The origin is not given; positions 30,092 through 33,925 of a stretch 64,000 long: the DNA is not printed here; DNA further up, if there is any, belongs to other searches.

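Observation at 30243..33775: About 3.5-kb near-identical core shared by the two giant genes (partner 50006-53545): recent duplication or gene conversion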

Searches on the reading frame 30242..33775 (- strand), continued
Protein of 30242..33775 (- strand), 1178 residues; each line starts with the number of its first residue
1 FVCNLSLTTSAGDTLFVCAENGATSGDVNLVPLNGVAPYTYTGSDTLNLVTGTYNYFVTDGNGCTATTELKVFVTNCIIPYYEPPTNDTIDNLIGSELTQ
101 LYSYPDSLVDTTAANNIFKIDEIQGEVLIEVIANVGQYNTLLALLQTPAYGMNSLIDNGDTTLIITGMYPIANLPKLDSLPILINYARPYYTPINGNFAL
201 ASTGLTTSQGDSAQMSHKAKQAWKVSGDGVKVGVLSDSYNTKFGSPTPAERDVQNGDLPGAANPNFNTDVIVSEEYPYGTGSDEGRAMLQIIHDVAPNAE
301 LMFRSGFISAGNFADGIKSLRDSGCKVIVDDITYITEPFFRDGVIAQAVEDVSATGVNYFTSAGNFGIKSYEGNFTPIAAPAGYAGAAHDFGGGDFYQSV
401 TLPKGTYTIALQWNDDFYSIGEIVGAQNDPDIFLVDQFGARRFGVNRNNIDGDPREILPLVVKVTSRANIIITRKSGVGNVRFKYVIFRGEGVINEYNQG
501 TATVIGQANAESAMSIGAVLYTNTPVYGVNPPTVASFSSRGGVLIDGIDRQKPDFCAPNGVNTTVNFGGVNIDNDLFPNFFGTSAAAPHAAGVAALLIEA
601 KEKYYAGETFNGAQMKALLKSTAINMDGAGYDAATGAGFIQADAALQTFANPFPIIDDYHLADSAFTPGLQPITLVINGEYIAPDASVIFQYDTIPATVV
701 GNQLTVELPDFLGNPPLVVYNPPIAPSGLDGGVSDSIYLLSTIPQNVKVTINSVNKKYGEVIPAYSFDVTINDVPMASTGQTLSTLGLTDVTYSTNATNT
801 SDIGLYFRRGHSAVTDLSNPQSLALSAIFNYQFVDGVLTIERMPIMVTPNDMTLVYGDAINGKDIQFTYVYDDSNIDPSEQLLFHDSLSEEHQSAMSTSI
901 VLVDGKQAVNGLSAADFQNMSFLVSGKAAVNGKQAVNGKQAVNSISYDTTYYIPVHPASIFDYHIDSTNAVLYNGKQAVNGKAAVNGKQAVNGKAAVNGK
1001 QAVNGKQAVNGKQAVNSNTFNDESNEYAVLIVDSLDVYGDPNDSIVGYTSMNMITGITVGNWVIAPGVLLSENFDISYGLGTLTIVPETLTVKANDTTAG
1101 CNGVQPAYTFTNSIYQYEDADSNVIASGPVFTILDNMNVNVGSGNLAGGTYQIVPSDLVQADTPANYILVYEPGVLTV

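Call 58: fold_search(model_id=the predicted structure, library=pdb)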
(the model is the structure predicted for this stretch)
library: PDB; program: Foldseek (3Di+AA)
matches with E <= 10: 1790; with E <= 0.001: 103
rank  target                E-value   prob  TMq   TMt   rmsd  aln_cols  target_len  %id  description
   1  9pr8_C                1.8e-16  1.00  0.29  0.57   7.4       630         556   13  Crystal Structure of the Clostridiodes difficile CspC-CspA heterodimer. (released 2026-01-21)
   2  9pr9_A                4.2e-16  1.00  0.28  0.53   8.3       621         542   14  Crystal structure of the Clostridiodes difficile CspA homodimer (released 2026-01-21)
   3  9pr9_C                1.8e-15  1.00  0.27  0.53   8.4       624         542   14  Crystal structure of the Clostridiodes difficile CspA homodimer (released 2026-01-21)
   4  4i0w_B                3.5e-15  1.00  0.25  0.58   7.3       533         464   15  Structure of the Clostridium Perfringens CspB protease (released 2013-04-03)
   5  9pr8_D                4.4e-15  1.00  0.28  0.55   8.2       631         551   13  Crystal Structure of the Clostridiodes difficile CspC-CspA heterodimer. (released 2026-01-21)
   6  4i0w_D                4.6e-15  1.00  0.25  0.57   7.1       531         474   14  Structure of the Clostridium Perfringens CspB protease (released 2013-04-03)
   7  1r6v                  3.2e-14  1.00  0.23  0.37  30.9       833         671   14  Crystal structure of fervidolysin from Fervidobacterium pennivorans, a keratinolytic enzyme related to subtilisin (released 2004-10-19)
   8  9pr8_A                7.0e-14  1.00  0.27  0.53   8.2       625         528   14  Crystal Structure of the Clostridiodes difficile CspC-CspA heterodimer. (released 2026-01-21)
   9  7yzx_A                1.3e-13  1.00  0.17  0.21  30.4      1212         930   11  ScpA from Streptococcus pyogenes, D783A mutant. (released 2022-08-31)
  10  6mw4                  2.8e-13  1.00  0.29  0.55   7.9       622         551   13  Structure of pseudoprotease CspC from Clostridioides difficile (released 2019-06-26)
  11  7bj3                  4.1e-13  1.00  0.17  0.21  30.5      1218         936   12  ScpA from Streptococcus pyogenes, S512A active site mutant (released 2021-05-12)
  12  8bty_A                6.3e-13  1.00  0.17  0.20  31.1      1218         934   11  Structure of the active form of ScpB, the C5a-peptidase from Streptococcus agalactiae. (released 2023-11-15)
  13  9pr9_B                3.1e-12  1.00  0.23  0.49   7.3       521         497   14  Crystal structure of the Clostridiodes difficile CspA homodimer (released 2026-01-21)
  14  3afg_B                9.0e-12  1.00  0.22  0.46  16.3       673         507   14  Crystal structure of ProN-Tk-SP from Thermococcus kodakaraensis (released 2010-08-04)
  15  7edd                  1.4e-11  1.00  0.18  0.15  36.5      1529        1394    9  Crystal structure of a serine protease from Streptococcus pyogenes (released 2021-05-12)
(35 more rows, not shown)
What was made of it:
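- Closest known: Csp germination subtilases of Clostridia. Same: They are the best structural matches to the model of the core (Foldseek E = 1.8e-16 to 3.5e-15, 530-630 aligned columns, call 58).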

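Call 69: find_related_loci(query=window:30242-33775:-, collection=metagenome_contigs, flank=10000)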
Query window:30242-33775:- (1178 aa) in metagenome_contigs; peptide patterns used: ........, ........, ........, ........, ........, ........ (x = any residue, [..] = any of these).
108 stretches matched a pattern; 3 encode a relative of the query (tblastn E <= 1e-3); 3 distinct loci.
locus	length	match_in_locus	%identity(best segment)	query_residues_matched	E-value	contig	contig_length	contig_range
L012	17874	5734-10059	80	1-1178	0e+0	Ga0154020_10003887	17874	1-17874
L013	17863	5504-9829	80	1-1178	0e+0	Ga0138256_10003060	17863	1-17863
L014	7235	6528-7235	86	1-238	7e-122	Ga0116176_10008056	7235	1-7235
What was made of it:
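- Tried and rejected: The metagenome_contigs scan with the core returned only three loci at 80-86% identity, none from the window's species (call 69).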

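Call 71: list_cluster_members(proteins=[P0001])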
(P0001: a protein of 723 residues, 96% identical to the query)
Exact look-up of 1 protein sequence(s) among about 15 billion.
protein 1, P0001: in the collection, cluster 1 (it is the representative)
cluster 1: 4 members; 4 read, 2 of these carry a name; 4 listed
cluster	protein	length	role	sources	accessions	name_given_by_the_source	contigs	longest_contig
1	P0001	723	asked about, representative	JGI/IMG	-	hypothetical protein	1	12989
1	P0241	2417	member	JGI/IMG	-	hypothetical protein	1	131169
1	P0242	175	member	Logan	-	-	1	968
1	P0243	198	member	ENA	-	-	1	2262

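Call 72: find_encoding_contigs(protein=P0241, flank=10000, max_places=4)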
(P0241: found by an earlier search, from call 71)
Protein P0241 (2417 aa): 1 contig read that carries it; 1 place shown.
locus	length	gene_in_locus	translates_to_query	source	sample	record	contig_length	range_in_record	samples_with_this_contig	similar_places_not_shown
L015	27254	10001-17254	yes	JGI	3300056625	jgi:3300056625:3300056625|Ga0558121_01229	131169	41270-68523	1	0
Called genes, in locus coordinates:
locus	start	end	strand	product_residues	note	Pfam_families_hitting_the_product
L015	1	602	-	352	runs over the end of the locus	-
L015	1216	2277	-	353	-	-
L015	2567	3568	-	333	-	-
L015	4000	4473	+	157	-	PF08592:Anthrone_oxy (weak)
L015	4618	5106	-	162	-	PF01161:PBP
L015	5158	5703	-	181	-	PF00127:Copper-bind (weak), PF18962:Por_Secre_tail (weak)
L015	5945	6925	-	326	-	-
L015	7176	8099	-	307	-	PF02588:YitT_membrane, PF10035:DUF2179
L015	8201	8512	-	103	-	-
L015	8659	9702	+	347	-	PF04245:NA37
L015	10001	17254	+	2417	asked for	PF13385:Laminin_G_3, PF19081:Ig_7, PF11617:Cu-binding_MopE, PF00082:Peptidase_S8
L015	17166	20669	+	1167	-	-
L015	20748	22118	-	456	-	PF18962:Por_Secre_tail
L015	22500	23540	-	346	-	PF02931:Neur_chan_LBD (faint)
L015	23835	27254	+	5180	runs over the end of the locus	-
